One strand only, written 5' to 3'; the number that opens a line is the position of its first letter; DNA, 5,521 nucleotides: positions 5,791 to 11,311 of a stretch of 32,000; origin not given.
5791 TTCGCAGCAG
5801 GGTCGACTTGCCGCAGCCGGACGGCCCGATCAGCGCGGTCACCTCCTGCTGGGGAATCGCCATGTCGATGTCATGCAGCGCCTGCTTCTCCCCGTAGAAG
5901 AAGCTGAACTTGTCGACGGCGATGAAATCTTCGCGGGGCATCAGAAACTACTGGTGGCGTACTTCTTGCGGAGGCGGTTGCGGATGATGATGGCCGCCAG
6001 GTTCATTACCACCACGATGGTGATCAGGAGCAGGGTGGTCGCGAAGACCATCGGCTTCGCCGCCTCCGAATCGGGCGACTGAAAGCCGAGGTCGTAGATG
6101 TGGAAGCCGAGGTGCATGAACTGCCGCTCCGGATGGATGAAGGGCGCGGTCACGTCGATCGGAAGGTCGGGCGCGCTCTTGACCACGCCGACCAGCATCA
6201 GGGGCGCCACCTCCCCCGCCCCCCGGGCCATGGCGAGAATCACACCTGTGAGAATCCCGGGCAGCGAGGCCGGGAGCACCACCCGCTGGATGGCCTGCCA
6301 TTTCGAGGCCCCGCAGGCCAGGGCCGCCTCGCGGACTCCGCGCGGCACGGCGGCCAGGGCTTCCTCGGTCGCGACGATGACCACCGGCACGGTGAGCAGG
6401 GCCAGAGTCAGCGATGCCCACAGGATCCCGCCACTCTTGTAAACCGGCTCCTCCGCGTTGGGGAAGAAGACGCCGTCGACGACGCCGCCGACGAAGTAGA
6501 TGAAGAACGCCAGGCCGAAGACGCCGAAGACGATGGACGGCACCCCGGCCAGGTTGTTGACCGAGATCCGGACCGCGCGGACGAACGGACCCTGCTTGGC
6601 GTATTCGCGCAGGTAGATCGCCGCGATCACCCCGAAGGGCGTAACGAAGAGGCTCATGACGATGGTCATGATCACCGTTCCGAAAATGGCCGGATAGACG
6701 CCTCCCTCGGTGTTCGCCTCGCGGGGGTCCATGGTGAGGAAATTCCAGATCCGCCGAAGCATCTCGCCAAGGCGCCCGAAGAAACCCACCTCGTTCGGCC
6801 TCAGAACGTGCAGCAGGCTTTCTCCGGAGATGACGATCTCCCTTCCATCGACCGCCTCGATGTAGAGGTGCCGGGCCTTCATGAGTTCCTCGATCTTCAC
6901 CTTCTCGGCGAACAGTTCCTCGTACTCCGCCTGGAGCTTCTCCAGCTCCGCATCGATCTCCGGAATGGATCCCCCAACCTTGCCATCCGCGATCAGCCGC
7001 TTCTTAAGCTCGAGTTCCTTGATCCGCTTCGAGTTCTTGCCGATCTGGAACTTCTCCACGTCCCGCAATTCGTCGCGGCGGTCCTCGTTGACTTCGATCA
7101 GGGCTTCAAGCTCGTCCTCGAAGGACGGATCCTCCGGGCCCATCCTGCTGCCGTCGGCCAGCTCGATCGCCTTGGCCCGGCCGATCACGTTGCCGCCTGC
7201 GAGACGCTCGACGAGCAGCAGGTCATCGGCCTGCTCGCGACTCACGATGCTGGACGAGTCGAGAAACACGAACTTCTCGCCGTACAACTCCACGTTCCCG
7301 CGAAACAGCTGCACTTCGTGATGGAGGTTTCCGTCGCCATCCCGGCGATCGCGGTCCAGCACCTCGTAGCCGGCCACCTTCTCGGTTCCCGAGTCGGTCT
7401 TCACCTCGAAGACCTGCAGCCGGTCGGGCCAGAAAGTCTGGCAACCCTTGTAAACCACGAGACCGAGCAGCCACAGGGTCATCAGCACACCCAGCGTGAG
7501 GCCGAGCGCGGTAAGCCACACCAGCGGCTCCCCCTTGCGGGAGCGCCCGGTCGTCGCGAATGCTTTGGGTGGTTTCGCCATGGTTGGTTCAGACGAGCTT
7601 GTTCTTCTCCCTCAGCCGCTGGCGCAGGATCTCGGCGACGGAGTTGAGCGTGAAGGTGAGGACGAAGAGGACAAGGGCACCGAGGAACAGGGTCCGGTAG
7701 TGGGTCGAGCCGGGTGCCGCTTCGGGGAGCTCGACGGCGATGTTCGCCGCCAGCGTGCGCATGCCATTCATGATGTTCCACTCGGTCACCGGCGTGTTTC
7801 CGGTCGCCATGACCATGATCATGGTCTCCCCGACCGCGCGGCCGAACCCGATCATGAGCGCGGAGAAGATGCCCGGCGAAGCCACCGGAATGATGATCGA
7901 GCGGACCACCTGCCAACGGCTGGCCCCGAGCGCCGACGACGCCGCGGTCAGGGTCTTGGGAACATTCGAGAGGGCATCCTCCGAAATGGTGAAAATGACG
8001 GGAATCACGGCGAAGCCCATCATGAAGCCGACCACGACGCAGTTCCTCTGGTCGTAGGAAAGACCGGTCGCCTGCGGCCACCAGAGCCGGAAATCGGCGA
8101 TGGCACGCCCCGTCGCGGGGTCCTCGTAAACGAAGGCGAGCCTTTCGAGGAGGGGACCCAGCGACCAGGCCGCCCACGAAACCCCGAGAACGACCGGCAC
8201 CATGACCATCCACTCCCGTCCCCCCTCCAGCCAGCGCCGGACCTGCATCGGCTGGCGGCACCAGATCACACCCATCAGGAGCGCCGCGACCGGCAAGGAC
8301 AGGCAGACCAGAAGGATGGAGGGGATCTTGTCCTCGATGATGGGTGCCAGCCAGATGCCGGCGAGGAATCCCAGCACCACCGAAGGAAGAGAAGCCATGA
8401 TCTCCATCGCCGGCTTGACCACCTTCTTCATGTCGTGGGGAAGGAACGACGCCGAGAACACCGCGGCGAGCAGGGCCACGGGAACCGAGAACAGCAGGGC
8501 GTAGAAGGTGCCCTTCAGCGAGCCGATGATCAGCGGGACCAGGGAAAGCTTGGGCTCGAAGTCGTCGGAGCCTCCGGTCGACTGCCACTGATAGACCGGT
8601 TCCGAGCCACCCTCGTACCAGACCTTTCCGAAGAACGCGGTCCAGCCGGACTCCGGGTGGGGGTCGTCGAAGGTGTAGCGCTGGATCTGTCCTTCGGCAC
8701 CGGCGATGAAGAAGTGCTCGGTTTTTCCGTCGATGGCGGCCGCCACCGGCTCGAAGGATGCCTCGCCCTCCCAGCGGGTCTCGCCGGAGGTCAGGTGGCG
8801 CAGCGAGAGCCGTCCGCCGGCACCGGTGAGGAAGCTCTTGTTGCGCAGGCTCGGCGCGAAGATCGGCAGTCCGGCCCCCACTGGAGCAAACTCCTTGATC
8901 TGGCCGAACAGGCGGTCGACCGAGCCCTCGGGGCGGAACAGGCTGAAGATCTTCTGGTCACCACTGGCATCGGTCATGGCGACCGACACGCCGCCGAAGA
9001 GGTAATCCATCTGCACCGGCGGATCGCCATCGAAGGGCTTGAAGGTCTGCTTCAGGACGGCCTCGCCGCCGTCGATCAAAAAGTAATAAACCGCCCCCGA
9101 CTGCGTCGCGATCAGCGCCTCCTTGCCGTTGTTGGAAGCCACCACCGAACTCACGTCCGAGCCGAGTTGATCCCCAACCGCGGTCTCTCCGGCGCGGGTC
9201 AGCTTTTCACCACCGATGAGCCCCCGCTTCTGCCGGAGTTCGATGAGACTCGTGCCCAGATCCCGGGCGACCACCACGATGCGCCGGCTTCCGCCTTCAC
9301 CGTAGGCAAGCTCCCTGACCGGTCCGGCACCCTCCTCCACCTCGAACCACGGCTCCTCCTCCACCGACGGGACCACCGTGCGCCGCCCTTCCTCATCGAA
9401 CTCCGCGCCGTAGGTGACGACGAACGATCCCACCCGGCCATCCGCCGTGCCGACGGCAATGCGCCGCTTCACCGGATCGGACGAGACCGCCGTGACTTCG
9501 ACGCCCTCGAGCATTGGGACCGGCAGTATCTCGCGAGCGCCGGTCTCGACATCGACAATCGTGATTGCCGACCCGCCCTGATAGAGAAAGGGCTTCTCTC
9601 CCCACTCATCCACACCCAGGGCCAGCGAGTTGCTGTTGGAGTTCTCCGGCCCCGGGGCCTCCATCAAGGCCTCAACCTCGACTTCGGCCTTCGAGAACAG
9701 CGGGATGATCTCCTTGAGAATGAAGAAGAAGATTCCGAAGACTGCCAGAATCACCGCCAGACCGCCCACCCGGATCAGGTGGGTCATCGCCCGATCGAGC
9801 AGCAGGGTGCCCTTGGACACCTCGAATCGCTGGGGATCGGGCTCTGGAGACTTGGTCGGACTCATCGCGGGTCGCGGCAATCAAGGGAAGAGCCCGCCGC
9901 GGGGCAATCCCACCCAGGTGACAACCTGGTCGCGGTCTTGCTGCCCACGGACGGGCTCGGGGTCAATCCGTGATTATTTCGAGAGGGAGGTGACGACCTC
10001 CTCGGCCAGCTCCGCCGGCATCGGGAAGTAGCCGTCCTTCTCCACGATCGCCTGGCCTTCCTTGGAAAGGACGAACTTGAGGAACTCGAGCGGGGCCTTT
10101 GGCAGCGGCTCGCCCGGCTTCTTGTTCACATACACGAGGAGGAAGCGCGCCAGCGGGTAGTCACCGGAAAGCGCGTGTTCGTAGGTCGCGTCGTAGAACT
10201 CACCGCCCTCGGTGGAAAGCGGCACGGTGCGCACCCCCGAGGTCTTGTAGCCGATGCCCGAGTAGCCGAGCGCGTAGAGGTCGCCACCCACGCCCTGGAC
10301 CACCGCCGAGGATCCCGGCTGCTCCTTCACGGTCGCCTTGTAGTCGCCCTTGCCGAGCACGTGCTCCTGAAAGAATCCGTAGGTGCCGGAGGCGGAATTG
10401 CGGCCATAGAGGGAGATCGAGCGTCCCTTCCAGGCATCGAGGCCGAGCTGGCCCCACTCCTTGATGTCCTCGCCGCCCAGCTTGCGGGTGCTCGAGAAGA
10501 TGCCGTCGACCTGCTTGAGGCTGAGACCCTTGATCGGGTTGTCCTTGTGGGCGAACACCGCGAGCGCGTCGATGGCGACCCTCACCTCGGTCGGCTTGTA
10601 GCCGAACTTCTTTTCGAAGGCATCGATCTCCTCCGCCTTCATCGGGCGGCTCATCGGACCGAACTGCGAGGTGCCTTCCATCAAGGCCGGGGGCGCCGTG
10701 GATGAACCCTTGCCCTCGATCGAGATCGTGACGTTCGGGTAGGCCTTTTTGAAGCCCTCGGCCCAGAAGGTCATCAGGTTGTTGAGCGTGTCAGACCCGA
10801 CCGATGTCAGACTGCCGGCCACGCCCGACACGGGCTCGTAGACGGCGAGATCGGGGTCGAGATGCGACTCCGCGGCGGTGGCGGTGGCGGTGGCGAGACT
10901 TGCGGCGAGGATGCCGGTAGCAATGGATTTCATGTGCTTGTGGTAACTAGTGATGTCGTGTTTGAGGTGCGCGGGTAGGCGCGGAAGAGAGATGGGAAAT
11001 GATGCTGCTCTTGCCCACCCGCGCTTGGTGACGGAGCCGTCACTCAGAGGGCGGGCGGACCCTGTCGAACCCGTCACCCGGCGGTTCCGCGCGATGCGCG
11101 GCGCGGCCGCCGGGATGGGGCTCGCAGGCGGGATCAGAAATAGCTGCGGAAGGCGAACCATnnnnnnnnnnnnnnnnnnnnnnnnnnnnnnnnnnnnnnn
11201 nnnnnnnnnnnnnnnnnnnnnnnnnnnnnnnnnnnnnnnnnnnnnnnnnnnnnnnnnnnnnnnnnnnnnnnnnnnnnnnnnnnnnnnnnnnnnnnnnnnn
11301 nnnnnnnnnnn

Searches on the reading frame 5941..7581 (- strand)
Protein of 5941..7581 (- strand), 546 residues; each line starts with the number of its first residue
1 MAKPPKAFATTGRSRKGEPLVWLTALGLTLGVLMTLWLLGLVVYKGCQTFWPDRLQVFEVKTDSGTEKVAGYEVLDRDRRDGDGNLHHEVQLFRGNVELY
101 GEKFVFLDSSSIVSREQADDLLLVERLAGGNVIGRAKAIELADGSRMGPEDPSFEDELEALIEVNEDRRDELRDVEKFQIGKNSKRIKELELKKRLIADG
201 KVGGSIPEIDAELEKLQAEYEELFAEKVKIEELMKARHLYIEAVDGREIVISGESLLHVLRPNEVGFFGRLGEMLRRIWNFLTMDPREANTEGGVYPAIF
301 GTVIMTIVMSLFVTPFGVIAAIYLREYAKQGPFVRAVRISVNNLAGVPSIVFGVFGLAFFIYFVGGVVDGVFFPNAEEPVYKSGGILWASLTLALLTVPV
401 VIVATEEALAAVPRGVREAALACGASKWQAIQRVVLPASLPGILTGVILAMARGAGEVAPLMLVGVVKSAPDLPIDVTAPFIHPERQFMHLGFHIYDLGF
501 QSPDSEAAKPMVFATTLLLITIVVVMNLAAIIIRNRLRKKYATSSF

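Call 8: search_protein_families(library=pfam, proteins=[window:5941-7581:-], max_evalue=0.00001)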
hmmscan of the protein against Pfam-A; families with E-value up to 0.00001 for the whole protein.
window:5941-7581:- (546 aa): 1 family
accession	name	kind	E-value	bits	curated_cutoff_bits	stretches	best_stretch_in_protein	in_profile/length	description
PF00528.27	BPD_transp_1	-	1.4e-16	61.2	26.4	1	315-539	3-184/184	Binding-protein-dependent transport system inner membrane component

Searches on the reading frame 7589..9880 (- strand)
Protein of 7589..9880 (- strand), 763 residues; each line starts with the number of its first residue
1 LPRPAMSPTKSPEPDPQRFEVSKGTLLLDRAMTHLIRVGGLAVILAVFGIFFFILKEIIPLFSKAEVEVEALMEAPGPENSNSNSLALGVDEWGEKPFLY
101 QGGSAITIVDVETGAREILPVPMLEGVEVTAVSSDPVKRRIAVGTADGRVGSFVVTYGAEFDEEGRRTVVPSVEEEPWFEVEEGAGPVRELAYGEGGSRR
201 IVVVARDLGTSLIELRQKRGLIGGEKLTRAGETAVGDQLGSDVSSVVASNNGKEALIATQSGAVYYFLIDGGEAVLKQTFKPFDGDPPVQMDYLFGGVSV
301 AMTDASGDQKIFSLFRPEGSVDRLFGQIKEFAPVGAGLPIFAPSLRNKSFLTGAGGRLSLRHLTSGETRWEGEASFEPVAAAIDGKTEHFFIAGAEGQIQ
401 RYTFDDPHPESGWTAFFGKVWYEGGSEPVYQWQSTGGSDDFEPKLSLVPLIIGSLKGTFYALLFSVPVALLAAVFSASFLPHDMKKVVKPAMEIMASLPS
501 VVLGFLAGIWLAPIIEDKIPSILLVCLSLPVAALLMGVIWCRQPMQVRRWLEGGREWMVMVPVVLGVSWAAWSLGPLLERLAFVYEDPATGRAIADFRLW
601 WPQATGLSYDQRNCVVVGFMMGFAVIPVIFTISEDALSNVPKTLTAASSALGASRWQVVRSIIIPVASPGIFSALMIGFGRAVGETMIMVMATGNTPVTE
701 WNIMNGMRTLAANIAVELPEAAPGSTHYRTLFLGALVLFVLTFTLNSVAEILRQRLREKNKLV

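Call 8: search_protein_families(library=pfam, proteins=[window:7589-9880:-], max_evalue=0.00001)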
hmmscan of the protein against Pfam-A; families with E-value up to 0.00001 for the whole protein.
window:7589-9880:- (763 aa): 1 family
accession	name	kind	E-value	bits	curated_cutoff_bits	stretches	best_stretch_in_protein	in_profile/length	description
PF00528.27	BPD_transp_1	-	1.6e-12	48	26.4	1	475-757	7-183/184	Binding-protein-dependent transport system inner membrane component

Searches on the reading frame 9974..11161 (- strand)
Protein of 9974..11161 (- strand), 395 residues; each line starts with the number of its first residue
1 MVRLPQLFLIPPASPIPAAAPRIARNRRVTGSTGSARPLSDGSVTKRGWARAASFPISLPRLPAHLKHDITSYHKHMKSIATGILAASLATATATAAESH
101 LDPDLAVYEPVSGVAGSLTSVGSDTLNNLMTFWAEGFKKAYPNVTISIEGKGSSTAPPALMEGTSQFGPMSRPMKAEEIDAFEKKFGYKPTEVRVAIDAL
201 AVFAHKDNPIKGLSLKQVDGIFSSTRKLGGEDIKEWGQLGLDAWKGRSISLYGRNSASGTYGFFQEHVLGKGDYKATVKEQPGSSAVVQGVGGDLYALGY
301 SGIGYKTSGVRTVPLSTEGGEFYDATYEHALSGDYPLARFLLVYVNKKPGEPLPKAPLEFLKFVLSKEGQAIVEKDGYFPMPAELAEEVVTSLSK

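Call 8: search_protein_families(library=pfam, proteins=[window:9974-11161:-], max_evalue=0.00001)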
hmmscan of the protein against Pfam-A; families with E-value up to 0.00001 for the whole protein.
window:9974-11161:- (395 aa): 2 families
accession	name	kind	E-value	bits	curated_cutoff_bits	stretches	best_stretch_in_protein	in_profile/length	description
PF12849.12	PBP_like_2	-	4.9e-35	122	27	1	112-368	6-267/267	PBP superfamily domain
PF13531.11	SBP_bac_11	-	1.1e-06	29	25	1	121-378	4-226/227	Bacterial extracellular solute-binding protein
